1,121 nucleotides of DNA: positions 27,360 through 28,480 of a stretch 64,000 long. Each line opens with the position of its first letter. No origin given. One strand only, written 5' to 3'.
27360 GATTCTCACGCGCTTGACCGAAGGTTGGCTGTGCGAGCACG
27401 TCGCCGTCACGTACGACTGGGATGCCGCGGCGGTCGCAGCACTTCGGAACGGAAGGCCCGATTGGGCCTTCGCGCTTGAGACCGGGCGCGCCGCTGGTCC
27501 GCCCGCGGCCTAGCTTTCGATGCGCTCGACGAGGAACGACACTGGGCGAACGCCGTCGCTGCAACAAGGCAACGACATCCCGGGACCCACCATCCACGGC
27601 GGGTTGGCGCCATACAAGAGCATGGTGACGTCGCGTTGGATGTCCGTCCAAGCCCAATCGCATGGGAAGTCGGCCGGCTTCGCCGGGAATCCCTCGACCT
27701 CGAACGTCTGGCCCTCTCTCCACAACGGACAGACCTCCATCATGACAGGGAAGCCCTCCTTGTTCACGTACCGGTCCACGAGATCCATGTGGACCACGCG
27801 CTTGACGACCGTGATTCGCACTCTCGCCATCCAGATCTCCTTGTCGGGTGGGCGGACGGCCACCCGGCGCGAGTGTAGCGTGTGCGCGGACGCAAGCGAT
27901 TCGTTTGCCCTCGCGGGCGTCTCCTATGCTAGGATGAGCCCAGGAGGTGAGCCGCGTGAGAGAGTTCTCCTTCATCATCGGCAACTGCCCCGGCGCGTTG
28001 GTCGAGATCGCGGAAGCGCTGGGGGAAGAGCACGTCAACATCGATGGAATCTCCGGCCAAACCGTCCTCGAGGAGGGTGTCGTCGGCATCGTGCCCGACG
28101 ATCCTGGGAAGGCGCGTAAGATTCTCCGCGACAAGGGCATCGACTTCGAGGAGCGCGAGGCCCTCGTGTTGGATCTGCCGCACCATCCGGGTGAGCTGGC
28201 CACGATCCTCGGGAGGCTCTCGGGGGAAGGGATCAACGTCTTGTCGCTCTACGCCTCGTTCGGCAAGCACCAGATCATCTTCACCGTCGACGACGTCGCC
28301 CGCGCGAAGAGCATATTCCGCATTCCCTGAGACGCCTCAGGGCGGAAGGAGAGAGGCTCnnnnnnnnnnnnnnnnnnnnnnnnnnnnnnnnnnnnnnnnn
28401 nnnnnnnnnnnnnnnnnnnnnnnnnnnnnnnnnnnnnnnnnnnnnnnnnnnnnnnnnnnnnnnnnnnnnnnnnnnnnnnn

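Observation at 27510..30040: Divergent TIGR04076-like Cys protein next to an ACT-ChrB-like-MFS gene string with apparent translational coupling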

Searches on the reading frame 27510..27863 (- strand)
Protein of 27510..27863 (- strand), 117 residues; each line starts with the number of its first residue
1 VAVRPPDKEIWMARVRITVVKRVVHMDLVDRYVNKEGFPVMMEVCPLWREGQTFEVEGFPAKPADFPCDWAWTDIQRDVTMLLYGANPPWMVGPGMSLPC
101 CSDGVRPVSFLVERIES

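Call 3: search_protein_families(library=pfam, proteins=[window:27510-27863:-], max_evalue=0.01)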
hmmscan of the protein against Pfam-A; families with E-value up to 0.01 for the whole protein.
window:27510-27863:- (117 aa): 0 families

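Call 4: search_protein_families(library=ncbifam, proteins=[window:27510-27863:-], max_evalue=0.01)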
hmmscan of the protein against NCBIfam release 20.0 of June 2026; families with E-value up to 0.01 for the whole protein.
window:27510-27863:- (117 aa): 1 family
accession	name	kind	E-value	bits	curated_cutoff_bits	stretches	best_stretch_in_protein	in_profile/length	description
TIGR04076.1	TIGR04076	subfamily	1.6e-17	63.9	33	1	12-116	1-90/91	TIGR04076 family protein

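Call 79: search_protein_families(library=padloc, proteins=[window:27510-27830:-], max_evalue=0.001)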
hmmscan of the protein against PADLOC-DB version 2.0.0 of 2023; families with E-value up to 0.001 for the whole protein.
window:27510-27830:- (106 aa): 0 families

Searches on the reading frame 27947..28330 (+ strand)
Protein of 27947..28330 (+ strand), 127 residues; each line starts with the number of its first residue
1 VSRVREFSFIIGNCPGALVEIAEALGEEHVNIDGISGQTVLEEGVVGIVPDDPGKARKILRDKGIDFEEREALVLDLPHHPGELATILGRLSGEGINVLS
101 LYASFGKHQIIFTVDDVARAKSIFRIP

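Call 3: search_protein_families(library=pfam, proteins=[window:27947-28330:+], max_evalue=0.01)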
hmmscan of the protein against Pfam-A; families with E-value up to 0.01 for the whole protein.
window:27947-28330:+ (127 aa): 6 families
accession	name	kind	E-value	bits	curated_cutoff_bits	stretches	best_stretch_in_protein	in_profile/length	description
PF19571.5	ACT_8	-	1e-11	45.2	23.5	1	4-124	3-125/141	ACT domain pair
PF01842.31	ACT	-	1.6e-09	37.8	27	1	15-49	11-47/66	ACT domain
PF13840.12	ACT_7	-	1.8e-05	24.9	27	0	79-122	18-61/65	ACT domain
PF22468.2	ACT_9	-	5.5e-05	23.3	27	0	78-116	9-47/61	ACT domain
PF22629.2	ACT_AHAS_ss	-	0.00013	22.5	27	0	8-45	2-39/67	AHAS small subunit-like ACT domain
PF13291.12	ACT_4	-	0.0037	18.3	27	0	11-45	13-47/80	ACT domain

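Call 4: search_protein_families(library=ncbifam, proteins=[window:27947-28330:+], max_evalue=0.01)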
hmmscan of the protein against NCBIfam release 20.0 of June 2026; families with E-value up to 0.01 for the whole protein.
window:27947-28330:+ (127 aa): 4 families
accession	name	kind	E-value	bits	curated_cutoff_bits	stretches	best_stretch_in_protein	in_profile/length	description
TIGR00656.1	asp_kin_monofn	equivalog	1.6e-05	24.1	402.25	0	12-68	277-333/407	aspartate kinase, monofunctional class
NF006352.0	PRK08577.1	equivalog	0.00089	19.3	140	0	6-36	58-88/136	hypothetical protein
NF003361.0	PRK04435.1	equivalog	0.0057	16.4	131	0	71-104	71-104/148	ACT domain-containing protein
NF005160.0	PRK06635.2-4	equivalog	0.0062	15.4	657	0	11-117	265-381/392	aspartate kinase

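Call 74: find_homologous_proteins(query=window:27956-28330:+)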
Query window:27956-28330:+ (124 aa): 175 proteins with E <= 0.001 among 195 candidates; the best 120 are listed.
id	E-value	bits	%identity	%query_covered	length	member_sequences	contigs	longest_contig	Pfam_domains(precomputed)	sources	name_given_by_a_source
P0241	1.5e-68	246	91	99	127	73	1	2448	PF01842.32,PF19571.6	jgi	jgi:hypothetical protein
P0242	1.1e-67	243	90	99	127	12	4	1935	PF01842.32,PF19571.6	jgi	jgi:hypothetical protein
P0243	1.1e-67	243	89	100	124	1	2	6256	PF01842.32,PF19571.6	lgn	-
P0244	5.3e-67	241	89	99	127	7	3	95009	PF22629.3,PF01842.32,PF19571.6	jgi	jgi:hypothetical protein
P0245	8.4e-67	240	87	100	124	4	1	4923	PF01842.32,PF13840.13,PF19571.6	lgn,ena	-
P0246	3.3e-66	239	86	100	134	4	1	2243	PF01842.32,PF19571.6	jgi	jgi:hypothetical protein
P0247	5.7e-66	238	87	100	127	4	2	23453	PF01842.32,PF19571.6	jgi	-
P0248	2.6e-64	232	85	100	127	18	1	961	PF01842.32,PF19571.6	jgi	jgi:hypothetical protein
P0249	1.2e-63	230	84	100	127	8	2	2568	PF01842.32,PF19571.6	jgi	jgi:hypothetical protein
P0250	6.5e-58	212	91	88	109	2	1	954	PF01842.32,PF19571.6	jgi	jgi:hypothetical protein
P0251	8.8e-57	208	76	99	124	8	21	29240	PF22629.3,PF13291.13,PF01842.32,PF19571.6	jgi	jgi:hypothetical protein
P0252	9.0e-57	208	76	99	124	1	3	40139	PF22629.3,PF13291.13,PF01842.32,PF19571.6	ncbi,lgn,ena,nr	ncbi:MAG: hypothetical protein PHV11_00565 [Candidatus Bipolaricaulis sp.]|nr:hypothetical protein [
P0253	9.6e-56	205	74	99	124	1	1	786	PF22629.3,PF13291.13,PF01842.32,PF19571.6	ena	-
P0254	1.6e-54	201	72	99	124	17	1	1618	PF22629.3,PF01842.32,PF19571.6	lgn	-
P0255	1.0e-53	198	71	99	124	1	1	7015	PF22629.3,PF01842.32,PF19571.6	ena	-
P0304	8.9e-50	186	69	99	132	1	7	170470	PF01842.32,PF19571.6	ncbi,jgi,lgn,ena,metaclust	metaclust:\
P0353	4.7e-46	173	63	99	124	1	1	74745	PF01842.32,PF19571.6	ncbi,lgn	-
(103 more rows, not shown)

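Call 75: find_encoding_contigs(protein=P0252, flank=4000, max_places=1)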
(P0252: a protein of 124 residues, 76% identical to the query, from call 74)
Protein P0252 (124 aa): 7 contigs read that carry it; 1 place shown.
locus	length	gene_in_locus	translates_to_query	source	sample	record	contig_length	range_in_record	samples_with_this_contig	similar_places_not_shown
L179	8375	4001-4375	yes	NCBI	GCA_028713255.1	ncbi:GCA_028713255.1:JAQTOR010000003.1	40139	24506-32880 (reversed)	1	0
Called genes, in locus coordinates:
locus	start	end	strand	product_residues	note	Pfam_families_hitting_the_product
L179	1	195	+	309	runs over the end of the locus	PF01545:Cation_efflux, PF16916:ZT_dimer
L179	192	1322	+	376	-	PF04015:DUF362, PF12797:Fer4_2 (faint), PF00037:Fer4 (faint), PF12837:Fer4_6 (faint), PF12838:Fer4_7 (weak), PF13237:Fer4_10, PF14697:Fer4_21 (weak)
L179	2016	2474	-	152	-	PF09335:VTT_dom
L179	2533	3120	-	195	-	PF01914:MarC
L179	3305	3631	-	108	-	PF00190:Cupin_1 (weak), PF02311:AraC_binding, PF07883:Cupin_2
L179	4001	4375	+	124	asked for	PF13291:ACT_4 (faint), PF19571:ACT_8, PF22629:ACT_AHAS_ss (faint), PF01842:ACT (weak)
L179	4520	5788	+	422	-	PF07690:MFS_1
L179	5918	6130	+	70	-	PF12844:HTH_19 (weak), PF13560:HTH_31, PF24250:HVO_2718 (faint), PF01381:HTH_3, PF13413:HTH_25 (faint)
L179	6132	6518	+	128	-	PF09946:DUF2178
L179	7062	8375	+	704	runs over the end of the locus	PF03477:ATP-cone, PF13597:NRDD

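Call 76: find_encoding_contigs(protein=P0304, flank=4000, max_places=1)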
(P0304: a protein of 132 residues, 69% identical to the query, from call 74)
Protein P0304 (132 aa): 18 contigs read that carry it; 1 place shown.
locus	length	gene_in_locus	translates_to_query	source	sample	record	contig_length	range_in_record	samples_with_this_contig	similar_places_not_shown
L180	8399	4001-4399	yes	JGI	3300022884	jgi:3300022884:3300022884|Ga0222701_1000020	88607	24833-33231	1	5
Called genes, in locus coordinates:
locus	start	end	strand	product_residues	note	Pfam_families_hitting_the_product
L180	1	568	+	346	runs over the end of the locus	PF00801:PKD, PF18911:PKD_4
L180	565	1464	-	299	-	-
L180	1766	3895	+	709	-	PF08487:VIT, PF00092:VWA, PF13519:VWA_2, PF13768:VWA_3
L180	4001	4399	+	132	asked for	PF19571:ACT_8 (weak), PF01842:ACT (faint)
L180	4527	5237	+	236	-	PF02585:PIG-L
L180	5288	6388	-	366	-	PF01381:HTH_3, PF06114:Peptidase_M78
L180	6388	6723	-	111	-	PF05015:HigB-like_toxin (weak)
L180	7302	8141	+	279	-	-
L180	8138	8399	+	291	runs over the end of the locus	PF08843:AbiEii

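Call 77: find_encoding_contigs(protein=P0353, flank=4000, max_places=1)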
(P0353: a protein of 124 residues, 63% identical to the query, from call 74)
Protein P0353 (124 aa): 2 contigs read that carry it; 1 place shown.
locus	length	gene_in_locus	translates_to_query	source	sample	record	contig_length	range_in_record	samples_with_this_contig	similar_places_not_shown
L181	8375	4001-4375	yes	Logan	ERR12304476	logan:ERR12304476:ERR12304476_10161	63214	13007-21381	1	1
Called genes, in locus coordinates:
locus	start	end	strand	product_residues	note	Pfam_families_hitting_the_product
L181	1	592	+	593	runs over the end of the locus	PF00664:ABC_membrane, PF00005:ABC_tran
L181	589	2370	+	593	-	PF00664:ABC_membrane, PF00005:ABC_tran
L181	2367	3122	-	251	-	-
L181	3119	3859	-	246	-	PF01863:YgjP-like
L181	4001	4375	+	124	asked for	PF01842:ACT (faint), PF19571:ACT_8 (weak)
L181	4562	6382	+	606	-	PF05960:DUF885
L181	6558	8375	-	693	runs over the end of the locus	PF02897:Peptidase_S9_N, PF00326:Peptidase_S9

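Call 79: search_protein_families(library=padloc, proteins=[window:27956-28330:+], max_evalue=0.001)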
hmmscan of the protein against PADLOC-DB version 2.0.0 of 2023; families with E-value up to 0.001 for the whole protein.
window:27956-28330:+ (124 aa): 0 families
